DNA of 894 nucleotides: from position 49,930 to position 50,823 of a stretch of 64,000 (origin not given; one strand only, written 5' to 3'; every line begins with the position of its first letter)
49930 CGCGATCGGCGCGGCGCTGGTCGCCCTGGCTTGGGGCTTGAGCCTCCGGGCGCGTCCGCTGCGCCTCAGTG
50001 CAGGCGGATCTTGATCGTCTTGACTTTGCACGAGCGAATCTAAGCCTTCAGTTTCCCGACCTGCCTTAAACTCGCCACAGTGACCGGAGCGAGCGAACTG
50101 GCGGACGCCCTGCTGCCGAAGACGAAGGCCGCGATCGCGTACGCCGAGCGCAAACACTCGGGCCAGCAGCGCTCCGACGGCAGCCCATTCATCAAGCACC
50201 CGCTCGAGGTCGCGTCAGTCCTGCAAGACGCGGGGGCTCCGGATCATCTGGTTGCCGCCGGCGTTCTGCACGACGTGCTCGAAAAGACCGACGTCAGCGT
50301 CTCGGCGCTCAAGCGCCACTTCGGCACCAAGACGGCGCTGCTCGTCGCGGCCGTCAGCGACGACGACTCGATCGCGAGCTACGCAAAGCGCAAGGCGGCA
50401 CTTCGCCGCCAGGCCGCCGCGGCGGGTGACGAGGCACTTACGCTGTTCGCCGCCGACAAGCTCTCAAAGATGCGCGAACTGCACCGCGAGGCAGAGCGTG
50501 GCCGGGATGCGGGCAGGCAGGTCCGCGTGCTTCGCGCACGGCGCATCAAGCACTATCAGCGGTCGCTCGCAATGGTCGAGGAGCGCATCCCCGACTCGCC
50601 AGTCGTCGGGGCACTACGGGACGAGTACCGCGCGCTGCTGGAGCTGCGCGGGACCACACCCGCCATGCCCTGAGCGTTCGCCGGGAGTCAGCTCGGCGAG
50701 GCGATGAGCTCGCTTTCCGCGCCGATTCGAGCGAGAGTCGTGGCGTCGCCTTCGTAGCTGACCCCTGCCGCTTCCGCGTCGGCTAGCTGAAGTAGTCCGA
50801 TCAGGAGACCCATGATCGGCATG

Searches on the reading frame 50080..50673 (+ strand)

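Call 34: search_protein_families(library=pfam, proteins=[window:50080-50673:+], max_evalue=0.001)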
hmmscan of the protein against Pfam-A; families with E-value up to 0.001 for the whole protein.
window:50080-50673:+ (197 aa): 1 family
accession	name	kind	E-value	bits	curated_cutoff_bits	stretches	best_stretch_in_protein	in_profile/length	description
PF13328.12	HD_4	-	3.4e-17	63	27.2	1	18-145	1-139/156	HD domain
